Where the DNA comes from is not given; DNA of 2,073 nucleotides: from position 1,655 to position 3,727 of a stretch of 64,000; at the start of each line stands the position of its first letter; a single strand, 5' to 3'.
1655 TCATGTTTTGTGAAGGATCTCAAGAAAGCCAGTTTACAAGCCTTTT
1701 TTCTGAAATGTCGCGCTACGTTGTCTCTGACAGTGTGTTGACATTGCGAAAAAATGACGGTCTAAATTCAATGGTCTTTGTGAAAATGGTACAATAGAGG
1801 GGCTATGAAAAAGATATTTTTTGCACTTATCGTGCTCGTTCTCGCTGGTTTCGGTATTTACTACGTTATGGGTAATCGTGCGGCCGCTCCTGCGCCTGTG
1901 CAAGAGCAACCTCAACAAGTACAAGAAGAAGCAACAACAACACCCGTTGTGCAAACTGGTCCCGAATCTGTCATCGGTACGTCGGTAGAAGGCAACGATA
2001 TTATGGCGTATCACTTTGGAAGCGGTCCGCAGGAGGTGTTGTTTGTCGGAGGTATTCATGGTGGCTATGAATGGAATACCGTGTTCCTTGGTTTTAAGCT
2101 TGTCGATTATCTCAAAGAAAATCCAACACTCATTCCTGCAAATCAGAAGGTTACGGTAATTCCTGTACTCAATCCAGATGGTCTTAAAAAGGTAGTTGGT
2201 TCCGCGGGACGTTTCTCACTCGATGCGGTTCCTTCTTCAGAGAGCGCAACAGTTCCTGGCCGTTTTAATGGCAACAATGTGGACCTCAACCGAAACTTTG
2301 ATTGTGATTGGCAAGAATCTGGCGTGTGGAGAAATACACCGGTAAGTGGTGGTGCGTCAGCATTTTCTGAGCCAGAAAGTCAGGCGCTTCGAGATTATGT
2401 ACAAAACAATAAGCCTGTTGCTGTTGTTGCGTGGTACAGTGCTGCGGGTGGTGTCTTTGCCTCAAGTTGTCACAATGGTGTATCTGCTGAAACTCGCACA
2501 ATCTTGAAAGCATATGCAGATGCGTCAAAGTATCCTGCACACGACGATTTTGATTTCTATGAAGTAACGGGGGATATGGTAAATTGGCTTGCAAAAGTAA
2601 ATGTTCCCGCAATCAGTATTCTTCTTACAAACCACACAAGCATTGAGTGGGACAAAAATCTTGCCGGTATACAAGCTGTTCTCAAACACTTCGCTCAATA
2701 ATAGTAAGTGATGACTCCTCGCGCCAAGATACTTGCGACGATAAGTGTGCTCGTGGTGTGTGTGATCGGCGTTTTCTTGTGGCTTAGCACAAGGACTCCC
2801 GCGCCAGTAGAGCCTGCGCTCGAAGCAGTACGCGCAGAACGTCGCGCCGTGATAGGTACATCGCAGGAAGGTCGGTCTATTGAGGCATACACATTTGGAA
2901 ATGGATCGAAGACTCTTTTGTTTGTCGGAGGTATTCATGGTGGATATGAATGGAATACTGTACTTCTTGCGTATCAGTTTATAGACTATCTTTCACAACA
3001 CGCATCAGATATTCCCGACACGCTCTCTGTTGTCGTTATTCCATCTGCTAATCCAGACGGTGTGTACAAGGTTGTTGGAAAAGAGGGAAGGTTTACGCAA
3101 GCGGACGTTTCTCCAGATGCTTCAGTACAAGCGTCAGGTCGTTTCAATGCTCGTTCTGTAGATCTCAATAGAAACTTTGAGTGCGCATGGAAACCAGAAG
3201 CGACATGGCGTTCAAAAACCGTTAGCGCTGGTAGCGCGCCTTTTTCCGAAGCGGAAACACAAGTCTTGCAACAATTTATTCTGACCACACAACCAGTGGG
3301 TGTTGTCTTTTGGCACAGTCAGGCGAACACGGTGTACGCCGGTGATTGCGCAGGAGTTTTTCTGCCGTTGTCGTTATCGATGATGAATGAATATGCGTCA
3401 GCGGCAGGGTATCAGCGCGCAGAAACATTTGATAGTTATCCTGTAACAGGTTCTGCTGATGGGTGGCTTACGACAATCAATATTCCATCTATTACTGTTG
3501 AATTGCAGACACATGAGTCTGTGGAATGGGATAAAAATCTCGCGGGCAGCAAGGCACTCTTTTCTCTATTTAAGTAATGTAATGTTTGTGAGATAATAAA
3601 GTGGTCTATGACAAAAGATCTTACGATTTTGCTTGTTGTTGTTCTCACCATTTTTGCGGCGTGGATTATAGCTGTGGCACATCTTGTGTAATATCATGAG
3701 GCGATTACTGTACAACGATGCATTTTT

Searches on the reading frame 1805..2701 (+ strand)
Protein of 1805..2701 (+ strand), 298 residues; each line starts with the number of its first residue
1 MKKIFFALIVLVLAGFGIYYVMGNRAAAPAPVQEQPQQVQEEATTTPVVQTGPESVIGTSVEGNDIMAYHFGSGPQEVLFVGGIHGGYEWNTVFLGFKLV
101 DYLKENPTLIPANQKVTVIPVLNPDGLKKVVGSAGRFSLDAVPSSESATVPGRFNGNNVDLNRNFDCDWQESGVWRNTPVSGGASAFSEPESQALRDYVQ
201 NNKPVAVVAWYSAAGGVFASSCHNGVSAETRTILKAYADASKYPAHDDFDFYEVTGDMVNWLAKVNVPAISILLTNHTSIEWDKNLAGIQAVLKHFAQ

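Call 57: search_protein_families(library=pfam, proteins=[window:1805-2701:+], max_evalue=0.01)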
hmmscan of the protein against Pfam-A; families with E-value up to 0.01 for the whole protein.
window:1805-2701:+ (298 aa): 1 family
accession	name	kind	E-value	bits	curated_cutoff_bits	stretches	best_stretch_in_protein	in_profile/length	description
PF00246.29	Peptidase_M14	-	4.8e-20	72.8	21.6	1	56-218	20-189/286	Zinc carboxypeptidase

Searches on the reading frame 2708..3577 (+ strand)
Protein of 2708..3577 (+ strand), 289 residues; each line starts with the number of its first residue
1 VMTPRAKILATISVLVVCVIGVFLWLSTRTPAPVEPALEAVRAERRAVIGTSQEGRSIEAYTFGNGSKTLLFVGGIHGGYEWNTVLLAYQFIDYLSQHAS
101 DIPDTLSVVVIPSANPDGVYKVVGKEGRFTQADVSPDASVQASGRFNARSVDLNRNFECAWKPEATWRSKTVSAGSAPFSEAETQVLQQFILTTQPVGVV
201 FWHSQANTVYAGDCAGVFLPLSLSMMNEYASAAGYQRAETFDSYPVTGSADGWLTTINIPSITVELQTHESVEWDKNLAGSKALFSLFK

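Call 57: search_protein_families(library=pfam, proteins=[window:2708-3577:+], max_evalue=0.01)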
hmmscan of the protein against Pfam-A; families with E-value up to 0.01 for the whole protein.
window:2708-3577:+ (289 aa): 2 families
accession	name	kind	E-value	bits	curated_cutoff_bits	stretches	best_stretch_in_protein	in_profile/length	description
PF00246.29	Peptidase_M14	-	1.4e-22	81.1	21.6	1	48-269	20-264/286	Zinc carboxypeptidase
PF24827.1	AstE_AspA_cat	-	0.00065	19.7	25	1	68-276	3-177/192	Succinylglutamate desuccinylase/Aspartoacylase catalytic domain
